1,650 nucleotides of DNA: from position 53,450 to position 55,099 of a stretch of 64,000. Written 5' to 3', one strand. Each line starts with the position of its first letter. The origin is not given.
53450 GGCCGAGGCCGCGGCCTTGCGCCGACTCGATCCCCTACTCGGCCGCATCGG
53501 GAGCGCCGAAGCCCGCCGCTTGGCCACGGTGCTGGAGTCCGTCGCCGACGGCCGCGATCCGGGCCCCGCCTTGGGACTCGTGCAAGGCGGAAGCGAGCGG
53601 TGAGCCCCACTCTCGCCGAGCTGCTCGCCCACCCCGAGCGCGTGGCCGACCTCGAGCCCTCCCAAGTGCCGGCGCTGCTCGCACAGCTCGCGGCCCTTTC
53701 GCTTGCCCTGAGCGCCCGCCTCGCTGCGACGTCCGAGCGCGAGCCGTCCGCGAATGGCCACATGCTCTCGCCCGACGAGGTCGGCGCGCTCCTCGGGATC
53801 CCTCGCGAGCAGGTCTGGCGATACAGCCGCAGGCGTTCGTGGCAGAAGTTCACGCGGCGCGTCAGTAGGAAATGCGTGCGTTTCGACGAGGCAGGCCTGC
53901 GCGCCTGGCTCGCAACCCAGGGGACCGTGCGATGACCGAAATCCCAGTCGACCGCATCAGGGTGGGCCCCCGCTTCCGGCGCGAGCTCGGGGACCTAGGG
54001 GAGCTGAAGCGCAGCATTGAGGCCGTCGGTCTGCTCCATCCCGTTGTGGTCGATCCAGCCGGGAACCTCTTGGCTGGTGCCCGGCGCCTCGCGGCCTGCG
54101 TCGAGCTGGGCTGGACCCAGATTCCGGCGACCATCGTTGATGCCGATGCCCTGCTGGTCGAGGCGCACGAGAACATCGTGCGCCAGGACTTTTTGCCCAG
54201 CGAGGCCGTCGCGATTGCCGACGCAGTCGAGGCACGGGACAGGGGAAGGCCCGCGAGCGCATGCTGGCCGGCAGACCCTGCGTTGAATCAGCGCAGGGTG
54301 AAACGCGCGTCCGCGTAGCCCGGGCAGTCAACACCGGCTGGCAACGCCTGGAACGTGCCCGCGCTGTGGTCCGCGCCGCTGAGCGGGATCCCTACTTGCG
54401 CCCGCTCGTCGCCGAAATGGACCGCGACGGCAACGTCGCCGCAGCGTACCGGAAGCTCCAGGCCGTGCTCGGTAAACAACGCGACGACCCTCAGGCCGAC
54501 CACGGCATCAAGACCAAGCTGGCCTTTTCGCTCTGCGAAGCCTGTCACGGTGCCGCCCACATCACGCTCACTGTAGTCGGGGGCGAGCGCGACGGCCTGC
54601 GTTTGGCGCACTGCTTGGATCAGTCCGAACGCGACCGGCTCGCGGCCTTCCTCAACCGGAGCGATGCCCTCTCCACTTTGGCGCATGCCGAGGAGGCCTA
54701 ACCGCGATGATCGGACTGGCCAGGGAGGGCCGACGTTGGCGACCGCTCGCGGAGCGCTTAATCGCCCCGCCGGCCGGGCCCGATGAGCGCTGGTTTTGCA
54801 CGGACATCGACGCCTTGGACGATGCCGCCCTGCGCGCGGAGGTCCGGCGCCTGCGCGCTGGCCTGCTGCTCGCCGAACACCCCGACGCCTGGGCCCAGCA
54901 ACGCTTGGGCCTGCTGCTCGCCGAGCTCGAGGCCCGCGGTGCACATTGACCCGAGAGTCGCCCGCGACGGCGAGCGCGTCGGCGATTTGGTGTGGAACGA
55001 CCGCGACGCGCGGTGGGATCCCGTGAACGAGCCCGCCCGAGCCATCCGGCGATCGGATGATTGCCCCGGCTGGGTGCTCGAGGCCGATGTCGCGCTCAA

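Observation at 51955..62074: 10.1-kb integrative element in tRNA-Leu(GAG) with replication, partition-like and TA modules but no recognisable virion genes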

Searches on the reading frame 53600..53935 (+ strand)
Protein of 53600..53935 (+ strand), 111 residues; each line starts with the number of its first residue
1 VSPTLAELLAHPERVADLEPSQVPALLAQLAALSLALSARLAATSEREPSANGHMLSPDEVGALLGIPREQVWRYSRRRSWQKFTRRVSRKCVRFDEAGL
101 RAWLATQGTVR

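Call 12: search_protein_families(library=pfam, max_evalue=0.05, proteins=[window:53600-53935:+])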
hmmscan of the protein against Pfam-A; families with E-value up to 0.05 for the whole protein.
window:53600-53935:+ (111 aa): 2 families
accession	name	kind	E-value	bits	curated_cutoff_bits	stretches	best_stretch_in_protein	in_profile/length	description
PF12728.13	HTH_17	-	5.7e-05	23.7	27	1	55-107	1-50/51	Helix-turn-helix domain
PF12672.12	DUF3793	-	0.014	15.8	25.1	1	17-78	62-119/167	Protein of unknown function (DUF3793)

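Call 14: search_protein_families(library=phrogs, max_evalue=0.01, proteins=[window:53600-53935:+])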
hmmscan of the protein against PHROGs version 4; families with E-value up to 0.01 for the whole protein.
window:53600-53935:+ (111 aa): 1 family
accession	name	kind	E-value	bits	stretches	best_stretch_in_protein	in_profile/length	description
phrog_66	-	integration and excision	6.4e-06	27.1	1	42-109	80-145/412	excisionase and transcriptional regulator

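Call 76: search_protein_families(library=ncbifam, max_evalue=0.1, proteins=[window:53600-53935:+])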
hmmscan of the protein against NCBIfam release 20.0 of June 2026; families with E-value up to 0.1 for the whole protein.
window:53600-53935:+ (111 aa): 1 family
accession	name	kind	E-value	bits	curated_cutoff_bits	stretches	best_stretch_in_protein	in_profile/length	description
NF038399.1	NH_RiPP_Os17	domain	0.015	15.4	40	0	52-72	31-51/63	Os1348 family NHLP clan protein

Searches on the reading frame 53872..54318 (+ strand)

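Call 12: search_protein_families(library=pfam, max_evalue=0.05, proteins=[window:53872-54318:+])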
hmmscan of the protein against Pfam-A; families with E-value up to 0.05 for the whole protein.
window:53872-54318:+ (148 aa): 1 family
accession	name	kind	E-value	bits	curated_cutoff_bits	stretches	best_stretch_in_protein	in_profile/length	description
PF02195.25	ParB_N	-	9.2e-09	35.7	26.3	1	22-92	4-81/95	ParB N-terminal domain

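Call 14: search_protein_families(library=phrogs, max_evalue=0.01, proteins=[window:53872-54318:+])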
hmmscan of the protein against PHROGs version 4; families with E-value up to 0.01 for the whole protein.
window:53872-54318:+ (148 aa): 17 families
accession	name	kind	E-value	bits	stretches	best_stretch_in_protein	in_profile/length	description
phrog_12047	-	DNA, RNA and nucleotide metabolism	3.4e-21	77.1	1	24-121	3-104/301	ParB-like partition nuclease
phrog_4715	-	DNA, RNA and nucleotide metabolism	6.2e-16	58.9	1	20-127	146-264/630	ParB-like partition protein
phrog_3264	-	DNA, RNA and nucleotide metabolism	3.1e-15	57.6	1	21-110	49-147/337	ParB-like partition protein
phrog_3951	-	unknown function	4.1e-11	43.9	1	18-92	15-99/301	-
phrog_6218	-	DNA, RNA and nucleotide metabolism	3.7e-10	40.5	1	23-112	7-107/506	ParB-like partition protein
phrog_21315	-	unknown function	4.5e-10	40.1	1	41-145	31-136/415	-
phrog_620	-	DNA, RNA and nucleotide metabolism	4.1e-09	37.8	1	41-90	31-80/217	ParB-like partition protein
phrog_8071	-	DNA, RNA and nucleotide metabolism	2e-08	34.9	1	21-90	7-78/389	ParB-like partition protein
phrog_5475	-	unknown function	7.9e-08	32.5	1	32-93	17-76/458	-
phrog_498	-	other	3.8e-07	30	1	20-91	34-109/633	DNA methyltransferase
phrog_723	-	DNA, RNA and nucleotide metabolism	3.9e-06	27.8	1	21-92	13-90/223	ParB-like partition protein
phrog_940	-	DNA, RNA and nucleotide metabolism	0.00015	22.1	1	41-91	28-78/388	nuclease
phrog_9353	-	unknown function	0.00098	20.1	1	43-88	35-86/245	-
phrog_18056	-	DNA, RNA and nucleotide metabolism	0.0011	18.9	1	42-105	25-88/387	ParB-like partition nuclease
phrog_15396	-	DNA, RNA and nucleotide metabolism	0.0035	18.2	1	44-91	29-76/258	ParB-like partition nuclease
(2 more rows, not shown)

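Call 76: search_protein_families(library=ncbifam, max_evalue=0.1, proteins=[window:53872-54318:+])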
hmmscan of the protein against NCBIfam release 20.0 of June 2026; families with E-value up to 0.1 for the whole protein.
window:53872-54318:+ (148 aa): 4 families
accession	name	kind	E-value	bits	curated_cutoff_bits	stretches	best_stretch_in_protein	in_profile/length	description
TIGR00180.1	parB_part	domain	1.3e-11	44.6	58.45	1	21-115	5-111/186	ParB/RepB/Spo0J family partition protein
TIGR04285.1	nucleoid_noc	exception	9.8e-10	38.2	315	1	22-107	3-97/255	nucleoid occlusion protein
TIGR03734.1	PRTRC_parB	hypoth_equivalog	4.5e-08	32.1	278.6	1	33-126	8-112/555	PRTRC system ParB family protein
TIGR03454.1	partition_RepB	equivalog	0.0057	16.1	201.5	1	28-124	74-178/325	plasmid partitioning protein RepB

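Call 77: search_protein_families(library=padloc, max_evalue=0.01, proteins=[window:53872-54318:+])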
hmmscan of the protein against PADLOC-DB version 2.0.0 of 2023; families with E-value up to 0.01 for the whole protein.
window:53872-54318:+ (148 aa): 1 family
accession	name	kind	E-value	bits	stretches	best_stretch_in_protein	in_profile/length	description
PDLC03229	MTase_II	-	3.8e-05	20.7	1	42-90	36-85/436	Type II methyltransferase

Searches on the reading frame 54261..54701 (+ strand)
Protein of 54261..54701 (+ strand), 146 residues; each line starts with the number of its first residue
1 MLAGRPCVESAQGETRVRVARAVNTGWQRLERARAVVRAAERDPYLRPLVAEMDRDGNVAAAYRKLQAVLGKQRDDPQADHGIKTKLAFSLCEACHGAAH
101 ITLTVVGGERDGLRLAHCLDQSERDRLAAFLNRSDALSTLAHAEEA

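Call 12: search_protein_families(library=pfam, max_evalue=0.05, proteins=[window:54261-54701:+])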
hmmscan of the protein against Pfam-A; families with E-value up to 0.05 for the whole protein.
window:54261-54701:+ (146 aa): 0 families

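Call 14: search_protein_families(library=phrogs, max_evalue=0.01, proteins=[window:54261-54701:+])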
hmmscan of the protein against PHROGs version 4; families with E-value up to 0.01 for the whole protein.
window:54261-54701:+ (146 aa): 0 families

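Call 75: search_protein_families(library=pfam, max_evalue=10, proteins=[window:54261-54701:+])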
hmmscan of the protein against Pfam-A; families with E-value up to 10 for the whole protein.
window:54261-54701:+ (146 aa): 2 families
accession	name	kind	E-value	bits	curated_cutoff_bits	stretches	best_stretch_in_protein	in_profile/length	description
PF24859.1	FdhE_central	-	0.13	12.8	27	1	91-118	1-28/39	FdhE, central domain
PF21888.1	NFLD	-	3.9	8.2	27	1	97-119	6-28/33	Ferredoxin-like NFLD domain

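Call 76: search_protein_families(library=ncbifam, max_evalue=0.1, proteins=[window:54261-54701:+])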
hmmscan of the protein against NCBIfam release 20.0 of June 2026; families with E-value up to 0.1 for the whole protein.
window:54261-54701:+ (146 aa): 0 families

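Call 77: search_protein_families(library=padloc, max_evalue=0.01, proteins=[window:54261-54701:+])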
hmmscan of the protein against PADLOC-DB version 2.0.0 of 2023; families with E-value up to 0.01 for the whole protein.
window:54261-54701:+ (146 aa): 0 families

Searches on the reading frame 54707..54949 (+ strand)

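Call 12: search_protein_families(library=pfam, max_evalue=0.05, proteins=[window:54707-54949:+])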
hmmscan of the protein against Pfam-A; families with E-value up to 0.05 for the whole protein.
window:54707-54949:+ (80 aa): 0 families

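Call 14: search_protein_families(library=phrogs, max_evalue=0.01, proteins=[window:54707-54949:+])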
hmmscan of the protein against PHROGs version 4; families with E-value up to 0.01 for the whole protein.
window:54707-54949:+ (80 aa): 0 families

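Call 75: search_protein_families(library=pfam, max_evalue=10, proteins=[window:54707-54949:+])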
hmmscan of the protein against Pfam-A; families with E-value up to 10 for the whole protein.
window:54707-54949:+ (80 aa): 1 family
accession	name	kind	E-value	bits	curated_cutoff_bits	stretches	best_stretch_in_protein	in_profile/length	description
PF07496.21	zf-CW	-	0.056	13.9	27.5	1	10-33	10-31/47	CW-type Zinc Finger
